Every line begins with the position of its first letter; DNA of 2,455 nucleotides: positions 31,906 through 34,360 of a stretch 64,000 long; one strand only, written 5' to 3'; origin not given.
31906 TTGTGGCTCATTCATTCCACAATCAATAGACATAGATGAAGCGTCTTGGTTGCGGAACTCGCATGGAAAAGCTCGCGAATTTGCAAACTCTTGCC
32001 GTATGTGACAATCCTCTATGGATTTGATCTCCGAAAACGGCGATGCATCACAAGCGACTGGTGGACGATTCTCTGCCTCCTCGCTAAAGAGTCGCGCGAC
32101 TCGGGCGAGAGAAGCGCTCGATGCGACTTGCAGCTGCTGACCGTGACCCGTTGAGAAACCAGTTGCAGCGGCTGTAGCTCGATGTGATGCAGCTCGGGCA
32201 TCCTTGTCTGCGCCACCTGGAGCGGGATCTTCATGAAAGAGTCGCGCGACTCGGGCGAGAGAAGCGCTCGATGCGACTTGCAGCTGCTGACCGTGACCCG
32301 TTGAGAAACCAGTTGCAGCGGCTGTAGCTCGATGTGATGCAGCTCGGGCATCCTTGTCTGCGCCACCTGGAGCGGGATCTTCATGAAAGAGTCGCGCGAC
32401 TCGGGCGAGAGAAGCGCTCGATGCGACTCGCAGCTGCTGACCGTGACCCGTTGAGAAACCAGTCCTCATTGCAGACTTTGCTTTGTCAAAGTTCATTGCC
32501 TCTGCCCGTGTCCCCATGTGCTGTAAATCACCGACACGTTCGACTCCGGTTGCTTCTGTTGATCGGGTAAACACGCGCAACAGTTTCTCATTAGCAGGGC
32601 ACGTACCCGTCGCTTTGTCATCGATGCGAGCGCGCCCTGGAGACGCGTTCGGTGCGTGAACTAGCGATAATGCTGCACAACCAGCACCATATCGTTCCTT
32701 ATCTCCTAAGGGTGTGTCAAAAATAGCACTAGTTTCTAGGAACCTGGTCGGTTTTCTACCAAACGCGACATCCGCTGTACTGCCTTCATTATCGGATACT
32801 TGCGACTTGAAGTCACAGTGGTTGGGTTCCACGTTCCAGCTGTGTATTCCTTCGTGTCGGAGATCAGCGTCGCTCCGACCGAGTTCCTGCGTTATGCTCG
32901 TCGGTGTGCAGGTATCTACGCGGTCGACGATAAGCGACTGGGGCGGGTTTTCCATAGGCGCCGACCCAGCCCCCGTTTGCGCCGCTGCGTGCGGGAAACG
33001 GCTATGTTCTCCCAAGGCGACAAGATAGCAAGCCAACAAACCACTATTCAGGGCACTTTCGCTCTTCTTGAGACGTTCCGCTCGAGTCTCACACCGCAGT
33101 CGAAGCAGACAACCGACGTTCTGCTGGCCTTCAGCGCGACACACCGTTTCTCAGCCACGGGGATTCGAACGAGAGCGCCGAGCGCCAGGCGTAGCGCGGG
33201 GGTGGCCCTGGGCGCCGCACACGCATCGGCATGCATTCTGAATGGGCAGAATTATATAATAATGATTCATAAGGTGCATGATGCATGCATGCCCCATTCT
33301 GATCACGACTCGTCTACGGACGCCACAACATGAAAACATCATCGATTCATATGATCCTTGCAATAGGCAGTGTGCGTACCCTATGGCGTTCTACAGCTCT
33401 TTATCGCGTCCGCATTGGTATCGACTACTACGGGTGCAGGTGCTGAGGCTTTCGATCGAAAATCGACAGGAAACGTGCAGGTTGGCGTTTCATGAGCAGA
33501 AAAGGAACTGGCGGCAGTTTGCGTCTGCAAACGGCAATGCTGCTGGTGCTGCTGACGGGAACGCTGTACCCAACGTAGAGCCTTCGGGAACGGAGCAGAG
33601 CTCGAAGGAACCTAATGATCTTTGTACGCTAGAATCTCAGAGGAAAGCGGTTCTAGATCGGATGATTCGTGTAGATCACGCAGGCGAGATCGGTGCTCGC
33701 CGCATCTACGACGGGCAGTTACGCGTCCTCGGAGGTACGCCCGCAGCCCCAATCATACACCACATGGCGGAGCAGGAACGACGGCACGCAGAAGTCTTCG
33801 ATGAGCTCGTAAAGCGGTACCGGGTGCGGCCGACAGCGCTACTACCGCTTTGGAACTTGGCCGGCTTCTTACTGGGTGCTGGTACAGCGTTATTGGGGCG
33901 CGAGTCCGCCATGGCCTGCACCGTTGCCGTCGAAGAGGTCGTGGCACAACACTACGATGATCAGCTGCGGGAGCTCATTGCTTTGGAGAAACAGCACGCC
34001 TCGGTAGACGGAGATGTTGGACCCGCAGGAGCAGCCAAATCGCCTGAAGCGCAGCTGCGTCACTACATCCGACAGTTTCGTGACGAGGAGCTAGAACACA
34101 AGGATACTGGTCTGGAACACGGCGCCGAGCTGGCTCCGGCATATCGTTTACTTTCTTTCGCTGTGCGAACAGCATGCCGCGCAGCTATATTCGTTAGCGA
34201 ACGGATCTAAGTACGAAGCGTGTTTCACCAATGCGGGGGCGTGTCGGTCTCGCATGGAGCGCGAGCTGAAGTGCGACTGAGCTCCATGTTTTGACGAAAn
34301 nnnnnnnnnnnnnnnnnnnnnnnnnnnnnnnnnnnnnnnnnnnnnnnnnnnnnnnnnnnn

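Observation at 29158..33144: BRCA2-like gene whose BRC repeats are near-identical at the DNA level (150-bp tandem units)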

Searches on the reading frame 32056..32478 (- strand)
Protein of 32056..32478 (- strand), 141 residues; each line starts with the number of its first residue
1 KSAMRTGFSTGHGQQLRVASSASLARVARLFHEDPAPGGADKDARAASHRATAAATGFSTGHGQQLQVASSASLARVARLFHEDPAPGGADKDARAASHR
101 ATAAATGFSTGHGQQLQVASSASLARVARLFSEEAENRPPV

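Call 77: search_solved_structures(query=window:32056-32478:-, max_evalue=10, show_alignments=3)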
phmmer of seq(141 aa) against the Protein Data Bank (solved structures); distinct sequences matched with E-value up to 10: 2.
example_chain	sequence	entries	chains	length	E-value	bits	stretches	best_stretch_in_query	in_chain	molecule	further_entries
9uky_B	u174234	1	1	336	0.59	13.8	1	18-95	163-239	Probable cytosolic iron-sulfur protein assembly protein Ciao1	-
6tbl_E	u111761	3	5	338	0.6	13.7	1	18-95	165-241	Probable cytosolic iron-sulfur protein assembly protein Ciao1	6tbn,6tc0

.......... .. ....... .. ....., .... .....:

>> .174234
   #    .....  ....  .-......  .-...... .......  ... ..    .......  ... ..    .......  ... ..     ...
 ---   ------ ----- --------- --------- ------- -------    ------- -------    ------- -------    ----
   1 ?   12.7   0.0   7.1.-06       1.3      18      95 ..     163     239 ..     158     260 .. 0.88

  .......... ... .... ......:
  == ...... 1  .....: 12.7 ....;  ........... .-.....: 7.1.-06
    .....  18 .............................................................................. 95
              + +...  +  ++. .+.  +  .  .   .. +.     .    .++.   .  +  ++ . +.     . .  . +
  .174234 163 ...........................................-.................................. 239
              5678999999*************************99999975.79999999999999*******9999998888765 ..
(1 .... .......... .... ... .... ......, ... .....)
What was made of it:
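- Tried and rejected: phmmer of the BRC region against PDB gave only chance WD40 (Ciao1) hits (call 77).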

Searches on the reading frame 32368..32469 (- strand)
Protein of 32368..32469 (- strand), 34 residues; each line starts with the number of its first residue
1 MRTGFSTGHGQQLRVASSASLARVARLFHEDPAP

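Call 79: search_solved_structures(query=A5, max_evalue=10, show_alignments=4)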
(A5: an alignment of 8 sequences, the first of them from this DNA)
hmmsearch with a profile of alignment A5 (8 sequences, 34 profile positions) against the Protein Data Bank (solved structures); distinct sequences matched with E-value up to 10: 9.
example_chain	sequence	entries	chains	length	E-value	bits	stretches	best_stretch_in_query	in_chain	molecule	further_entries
8c3n_B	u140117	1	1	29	0.17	15.1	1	3-19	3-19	Breast cancer type 2 susceptibility protein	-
2ve7_C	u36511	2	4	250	0.23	14.7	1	11-27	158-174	KINETOCHORE PROTEIN NUF2, KINETOCHORE PROTEIN SPC24 | NUF2-SPC24 chimera protein, Chain D from PDB 2VE7 (Ndc80 bonsai)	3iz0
2qgm_A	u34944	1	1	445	0.94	12.7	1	20-33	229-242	Succinoglycan biosynthesis protein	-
9hny_F8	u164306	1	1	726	1.1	12.6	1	19-32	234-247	Cupin type-1 domain-containing protein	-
6sga_F8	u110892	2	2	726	1.1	12.6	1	19-32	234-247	mt-SAF8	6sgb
9n9g_F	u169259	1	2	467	1.3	12.2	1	11-27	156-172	Kinetochore protein Nuf2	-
9e9c_r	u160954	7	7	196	1.6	12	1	7-16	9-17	Large ribosomal subunit protein mL66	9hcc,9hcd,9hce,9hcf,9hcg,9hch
5fmn_A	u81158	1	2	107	2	11.7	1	17-32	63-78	INRS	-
9def_A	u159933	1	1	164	2.4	11.5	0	21-31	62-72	Win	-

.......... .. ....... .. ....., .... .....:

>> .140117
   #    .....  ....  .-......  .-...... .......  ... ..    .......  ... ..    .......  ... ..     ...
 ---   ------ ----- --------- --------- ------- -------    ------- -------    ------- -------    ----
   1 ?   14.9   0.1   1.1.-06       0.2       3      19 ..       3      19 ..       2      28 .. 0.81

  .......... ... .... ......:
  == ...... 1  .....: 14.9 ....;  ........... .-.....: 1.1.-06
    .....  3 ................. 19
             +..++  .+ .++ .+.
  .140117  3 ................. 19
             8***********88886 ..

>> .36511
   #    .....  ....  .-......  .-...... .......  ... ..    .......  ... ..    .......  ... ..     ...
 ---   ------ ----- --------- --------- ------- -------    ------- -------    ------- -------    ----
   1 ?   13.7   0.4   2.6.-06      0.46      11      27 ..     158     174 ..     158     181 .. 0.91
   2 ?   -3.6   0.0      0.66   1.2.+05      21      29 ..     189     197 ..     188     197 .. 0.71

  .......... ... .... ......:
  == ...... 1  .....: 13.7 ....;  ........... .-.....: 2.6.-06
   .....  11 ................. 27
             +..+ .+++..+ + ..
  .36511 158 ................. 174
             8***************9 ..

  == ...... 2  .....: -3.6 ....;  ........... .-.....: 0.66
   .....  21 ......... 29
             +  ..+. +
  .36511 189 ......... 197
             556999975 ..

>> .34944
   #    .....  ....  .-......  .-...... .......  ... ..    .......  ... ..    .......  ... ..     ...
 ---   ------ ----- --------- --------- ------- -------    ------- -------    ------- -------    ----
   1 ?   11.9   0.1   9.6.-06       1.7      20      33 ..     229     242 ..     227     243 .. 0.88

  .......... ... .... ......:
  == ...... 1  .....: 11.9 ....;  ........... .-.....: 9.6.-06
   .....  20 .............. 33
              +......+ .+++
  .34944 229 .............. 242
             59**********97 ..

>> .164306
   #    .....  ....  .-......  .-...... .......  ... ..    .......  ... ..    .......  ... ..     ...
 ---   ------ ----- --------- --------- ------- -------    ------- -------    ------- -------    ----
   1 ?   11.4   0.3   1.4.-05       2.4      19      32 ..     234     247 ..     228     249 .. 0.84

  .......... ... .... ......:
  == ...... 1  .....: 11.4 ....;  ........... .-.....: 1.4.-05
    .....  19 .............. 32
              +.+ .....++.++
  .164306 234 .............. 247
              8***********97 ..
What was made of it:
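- On BRCA2 (FANCD1) family: The top PDB hit of the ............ BRC profile is the BRCA2 peptide 8C3N_B, but only at E=0.17 (call 79).
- The best PDB hit of the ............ BRC profile is a human BRCA2 BRC peptide, 8C3N_B (E=0.17, call 79).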

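Call 80: search_protein_families(library=pfam, alignment_id=A5, max_evalue=10)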
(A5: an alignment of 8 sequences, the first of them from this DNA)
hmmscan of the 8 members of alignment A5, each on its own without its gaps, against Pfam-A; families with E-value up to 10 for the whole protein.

A. member 1, seq(34 aa): 1 family
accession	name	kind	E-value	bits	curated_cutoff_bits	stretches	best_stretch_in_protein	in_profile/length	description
PF00634.23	BRCA2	-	0.0023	17.8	20.3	1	3-19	3-19/29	BRCA2 repeat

B. families by the number of members that match (of 8 scanned): 3 families
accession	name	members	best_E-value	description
PF00634.23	BRCA2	2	4.7e-05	BRCA2 repeat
PF22968.2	RNF34L-like_3rd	1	0.058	E3 ubiquitin-protein ligase rififylin-like domain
PF18963.5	DUF5703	1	0.23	Family of unknown function (DUF5703)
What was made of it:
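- On BRCA2 (FANCD1) family: Single repeats score 17.8 bits (E=2.3e-3) and E=4.7e-5 (call 80).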

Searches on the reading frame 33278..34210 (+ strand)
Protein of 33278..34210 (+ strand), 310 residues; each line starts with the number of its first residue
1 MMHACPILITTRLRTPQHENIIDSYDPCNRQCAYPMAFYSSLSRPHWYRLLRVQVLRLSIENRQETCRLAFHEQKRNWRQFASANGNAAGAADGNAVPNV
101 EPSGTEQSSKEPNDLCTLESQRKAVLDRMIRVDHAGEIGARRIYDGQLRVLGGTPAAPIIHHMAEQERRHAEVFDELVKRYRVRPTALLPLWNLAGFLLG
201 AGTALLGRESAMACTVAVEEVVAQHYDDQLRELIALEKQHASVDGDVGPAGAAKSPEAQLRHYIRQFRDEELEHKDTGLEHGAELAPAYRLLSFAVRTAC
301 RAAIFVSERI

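Call 69: search_protein_families(library=pfam, proteins=[P0004], max_evalue=10)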
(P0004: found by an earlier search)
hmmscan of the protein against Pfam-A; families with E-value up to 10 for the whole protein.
P0004 (1265 aa): 2 families
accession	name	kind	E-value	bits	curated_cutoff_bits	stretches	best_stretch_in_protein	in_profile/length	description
PF00634.23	BRCA2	-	1.9e-09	37.2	20.3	3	264-292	2-29/29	BRCA2 repeat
PF09169.15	BRCA-2_helical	-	0.13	12.3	25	1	624-669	135-180/187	BRCA2, helical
